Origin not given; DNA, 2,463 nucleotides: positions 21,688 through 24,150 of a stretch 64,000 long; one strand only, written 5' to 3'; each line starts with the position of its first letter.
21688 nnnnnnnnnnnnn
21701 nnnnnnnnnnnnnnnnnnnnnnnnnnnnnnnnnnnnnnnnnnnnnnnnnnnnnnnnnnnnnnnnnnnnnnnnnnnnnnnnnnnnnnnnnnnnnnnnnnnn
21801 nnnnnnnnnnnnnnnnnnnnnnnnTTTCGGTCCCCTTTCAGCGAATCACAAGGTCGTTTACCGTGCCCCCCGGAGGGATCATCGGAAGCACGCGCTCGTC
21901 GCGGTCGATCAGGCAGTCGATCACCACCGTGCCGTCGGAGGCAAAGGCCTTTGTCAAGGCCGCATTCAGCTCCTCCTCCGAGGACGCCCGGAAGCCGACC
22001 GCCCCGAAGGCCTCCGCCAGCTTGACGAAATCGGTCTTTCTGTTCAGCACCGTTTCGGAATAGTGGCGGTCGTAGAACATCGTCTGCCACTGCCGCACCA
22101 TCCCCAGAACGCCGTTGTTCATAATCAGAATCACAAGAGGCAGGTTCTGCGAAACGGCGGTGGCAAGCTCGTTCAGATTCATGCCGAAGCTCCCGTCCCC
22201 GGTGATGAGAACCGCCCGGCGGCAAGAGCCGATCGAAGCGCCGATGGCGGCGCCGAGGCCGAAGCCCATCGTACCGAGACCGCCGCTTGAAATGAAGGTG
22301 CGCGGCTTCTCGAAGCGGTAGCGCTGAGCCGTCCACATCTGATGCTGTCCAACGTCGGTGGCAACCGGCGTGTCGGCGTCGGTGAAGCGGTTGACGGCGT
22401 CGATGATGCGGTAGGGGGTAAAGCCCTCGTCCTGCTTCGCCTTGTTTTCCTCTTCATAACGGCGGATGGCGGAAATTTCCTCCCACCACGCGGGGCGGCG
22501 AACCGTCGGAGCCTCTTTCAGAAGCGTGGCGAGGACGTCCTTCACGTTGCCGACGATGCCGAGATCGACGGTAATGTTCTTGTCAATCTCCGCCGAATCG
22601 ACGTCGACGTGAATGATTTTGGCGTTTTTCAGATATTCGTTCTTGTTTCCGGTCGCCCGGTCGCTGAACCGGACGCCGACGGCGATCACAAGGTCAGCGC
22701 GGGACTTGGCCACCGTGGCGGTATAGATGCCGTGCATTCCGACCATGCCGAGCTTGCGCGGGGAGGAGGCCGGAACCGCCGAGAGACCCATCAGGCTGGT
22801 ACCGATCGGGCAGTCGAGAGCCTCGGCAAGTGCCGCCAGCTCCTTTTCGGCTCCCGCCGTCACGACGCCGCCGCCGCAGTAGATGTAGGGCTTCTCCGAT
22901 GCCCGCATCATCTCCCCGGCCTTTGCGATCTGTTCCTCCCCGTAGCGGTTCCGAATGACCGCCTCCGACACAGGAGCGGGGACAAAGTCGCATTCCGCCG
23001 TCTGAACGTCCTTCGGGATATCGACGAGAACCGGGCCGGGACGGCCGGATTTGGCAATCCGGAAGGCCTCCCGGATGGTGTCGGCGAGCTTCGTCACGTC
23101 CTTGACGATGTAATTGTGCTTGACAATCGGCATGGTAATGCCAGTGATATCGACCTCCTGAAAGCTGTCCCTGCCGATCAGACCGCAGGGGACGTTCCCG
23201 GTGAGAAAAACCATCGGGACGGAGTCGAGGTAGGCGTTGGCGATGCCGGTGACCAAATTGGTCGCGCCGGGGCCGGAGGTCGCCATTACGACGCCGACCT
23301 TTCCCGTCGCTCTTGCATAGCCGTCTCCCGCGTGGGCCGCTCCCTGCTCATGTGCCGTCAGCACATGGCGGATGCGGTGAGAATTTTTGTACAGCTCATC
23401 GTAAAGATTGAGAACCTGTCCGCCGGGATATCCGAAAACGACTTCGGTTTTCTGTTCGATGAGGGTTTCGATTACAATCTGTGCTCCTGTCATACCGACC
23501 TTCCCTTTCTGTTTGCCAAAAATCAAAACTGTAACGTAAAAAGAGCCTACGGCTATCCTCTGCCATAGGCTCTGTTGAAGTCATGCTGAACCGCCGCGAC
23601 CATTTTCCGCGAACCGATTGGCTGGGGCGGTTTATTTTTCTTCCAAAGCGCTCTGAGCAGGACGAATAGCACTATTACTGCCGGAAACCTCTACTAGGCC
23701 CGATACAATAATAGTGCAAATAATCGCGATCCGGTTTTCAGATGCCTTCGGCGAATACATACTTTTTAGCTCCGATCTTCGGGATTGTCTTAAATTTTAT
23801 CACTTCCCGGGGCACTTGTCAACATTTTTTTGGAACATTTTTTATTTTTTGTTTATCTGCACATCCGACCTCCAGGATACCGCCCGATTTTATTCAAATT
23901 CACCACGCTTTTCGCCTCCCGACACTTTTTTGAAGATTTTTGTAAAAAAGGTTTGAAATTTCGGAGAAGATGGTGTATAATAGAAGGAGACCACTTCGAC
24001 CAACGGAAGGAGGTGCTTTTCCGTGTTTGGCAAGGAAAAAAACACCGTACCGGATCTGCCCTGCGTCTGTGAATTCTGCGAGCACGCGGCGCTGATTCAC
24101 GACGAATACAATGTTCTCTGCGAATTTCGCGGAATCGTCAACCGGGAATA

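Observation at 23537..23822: Ile-codon-rich 42-codon leader ORF plus intrinsic terminator upstream of ilvB: candidate ribosome-mediated attenuator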

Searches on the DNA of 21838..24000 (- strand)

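Call 4: search_rna_families(source=window, start=23400, end=24000, threshold=evalue, max_evalue=10, show_alignments=4)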
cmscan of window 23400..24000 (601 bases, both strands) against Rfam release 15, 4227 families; matches with E-value up to 10: 2.
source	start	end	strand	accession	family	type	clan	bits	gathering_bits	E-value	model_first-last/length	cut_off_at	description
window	23780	23809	-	RF00588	SNORD41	Gene; snRNA; snoRNA; CD-box;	CL00058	19.7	41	0.43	1-70/70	no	Small nucleolar RNA SNORD41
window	23536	23651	-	RF00378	Qrr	Gene; sRNA;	-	16.6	50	2.6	1-108/108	no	Qrr RNA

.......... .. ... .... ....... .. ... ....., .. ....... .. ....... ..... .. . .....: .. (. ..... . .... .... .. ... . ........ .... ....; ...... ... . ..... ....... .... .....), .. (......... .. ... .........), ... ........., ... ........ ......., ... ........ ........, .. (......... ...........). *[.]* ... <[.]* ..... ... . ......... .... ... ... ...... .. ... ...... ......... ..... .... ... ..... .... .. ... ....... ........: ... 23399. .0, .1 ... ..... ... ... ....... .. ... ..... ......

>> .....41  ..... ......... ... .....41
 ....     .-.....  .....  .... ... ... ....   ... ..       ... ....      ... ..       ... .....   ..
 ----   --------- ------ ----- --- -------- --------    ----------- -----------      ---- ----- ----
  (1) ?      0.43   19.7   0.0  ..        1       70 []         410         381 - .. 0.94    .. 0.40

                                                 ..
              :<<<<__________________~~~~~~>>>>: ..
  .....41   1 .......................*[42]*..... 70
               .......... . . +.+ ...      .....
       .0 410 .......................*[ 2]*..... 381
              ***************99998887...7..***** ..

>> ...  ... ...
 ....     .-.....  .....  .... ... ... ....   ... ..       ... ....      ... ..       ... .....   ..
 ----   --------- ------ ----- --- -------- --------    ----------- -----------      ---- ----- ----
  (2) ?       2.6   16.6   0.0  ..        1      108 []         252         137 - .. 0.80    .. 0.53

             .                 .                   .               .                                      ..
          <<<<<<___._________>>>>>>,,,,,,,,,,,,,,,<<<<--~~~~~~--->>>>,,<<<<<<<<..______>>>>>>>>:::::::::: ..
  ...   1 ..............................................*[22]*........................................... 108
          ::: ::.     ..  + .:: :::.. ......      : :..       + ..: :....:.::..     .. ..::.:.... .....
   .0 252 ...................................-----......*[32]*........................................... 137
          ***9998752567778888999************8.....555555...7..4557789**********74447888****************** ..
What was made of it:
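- On ilvB-OMG RNA motif: No Rfam hit (call 4).
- On ppGpp (ykkC subtype 2a) or other riboswitch: cmscan of 23400-24000 at E<=10 returned only two chance-level hits, SNORD41 and Qrr (call 4).
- On Amino-acid operon leader families in Rfam (I recall entries such as Leu, Thr, His and Trp leaders; not verified here): None of the 4227 Rfam families matched at E<=10 (call 4).
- No ykkC/ppGpp or other riboswitch family matches at E<=10 (call 4).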

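Call 13: search_rna_families(sources=[L001, L002, L003, L004, L006, L007, L008, L009, L010, L011, L012, L013, L014, L015, L017, L018, L019, L020, L021, L022], threshold=gathering)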
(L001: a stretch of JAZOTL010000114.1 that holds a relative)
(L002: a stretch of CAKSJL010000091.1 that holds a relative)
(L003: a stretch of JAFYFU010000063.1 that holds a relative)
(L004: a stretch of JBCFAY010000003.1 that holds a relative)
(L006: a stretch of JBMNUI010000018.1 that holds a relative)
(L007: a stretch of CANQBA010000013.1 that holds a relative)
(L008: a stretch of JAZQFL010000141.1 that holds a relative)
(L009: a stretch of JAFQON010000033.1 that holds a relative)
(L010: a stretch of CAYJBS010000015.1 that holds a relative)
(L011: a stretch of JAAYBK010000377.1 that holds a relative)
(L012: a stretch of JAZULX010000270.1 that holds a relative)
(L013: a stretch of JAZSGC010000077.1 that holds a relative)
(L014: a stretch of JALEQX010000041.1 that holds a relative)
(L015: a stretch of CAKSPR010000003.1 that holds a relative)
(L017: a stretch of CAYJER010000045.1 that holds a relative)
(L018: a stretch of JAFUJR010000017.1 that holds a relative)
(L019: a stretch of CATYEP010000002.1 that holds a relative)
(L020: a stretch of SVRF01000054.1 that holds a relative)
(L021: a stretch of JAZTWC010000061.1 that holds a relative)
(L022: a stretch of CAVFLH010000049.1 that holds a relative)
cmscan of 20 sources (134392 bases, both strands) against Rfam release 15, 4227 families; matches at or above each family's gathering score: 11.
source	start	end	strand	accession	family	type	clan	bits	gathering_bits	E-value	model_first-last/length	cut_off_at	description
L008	724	955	+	RF00230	T-box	Cis-reg; leader;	-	129.4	93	4.1e-28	1-219/219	no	T-box leader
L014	2671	2915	+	RF00230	T-box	Cis-reg; leader;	-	118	93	3.6e-25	1-219/219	no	T-box leader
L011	650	900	+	RF00230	T-box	Cis-reg; leader;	-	105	93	8.1e-22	1-219/219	no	T-box leader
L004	12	225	-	RF00230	T-box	Cis-reg; leader;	-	104.5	93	1.1e-21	1-219/219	no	T-box leader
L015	2523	2758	+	RF00230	T-box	Cis-reg; leader;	-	101.3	93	7.3e-21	1-219/219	no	T-box leader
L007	982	1224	+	RF00230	T-box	Cis-reg; leader;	-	98.6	93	3.6e-20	1-219/219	no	T-box leader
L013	961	1213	+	RF00230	T-box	Cis-reg; leader;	-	97.2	93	8.5e-20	1-219/219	no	T-box leader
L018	934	1175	+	RF00230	T-box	Cis-reg; leader;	-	93.9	93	6e-19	1-219/219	no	T-box leader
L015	1272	1344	+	RF00005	tRNA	Gene; tRNA;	CL00001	67.4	29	3.5e-12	1-71/71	no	tRNA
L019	2674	2747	-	RF00005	tRNA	Gene; tRNA;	CL00001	66.9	29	4.6e-12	1-71/71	no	tRNA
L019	2500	2573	-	RF00005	tRNA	Gene; tRNA;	CL00001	66.6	29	5.8e-12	1-71/71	no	tRNA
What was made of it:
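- On T-box leader (RF00230): The same model scores 94-129 bits on relatives' T-boxes (call 13).
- Closest known: Bacillus subtilis ilv-leu T-box. Same: T-boxes occupy the same position in related lineages (call 13).
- T-boxes stand directly upstream of ilvB in more distant relatives (L008, L014, L015; ilvB 56-61% identical) (call 13).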

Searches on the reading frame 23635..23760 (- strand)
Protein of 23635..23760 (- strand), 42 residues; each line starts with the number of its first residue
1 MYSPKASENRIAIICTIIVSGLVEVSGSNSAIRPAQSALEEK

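Call 19: find_homologous_proteins(query=window:23635-23760:-, max_evalue=10)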
Query seq(42 aa): no candidate shares three 5-residue words with the query. No homologue found.
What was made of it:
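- Peptide homologues were not found in a 5.8-billion-protein collection (call 19).
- Tried and rejected: Protein search with the 42-residue peptide (call 19).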
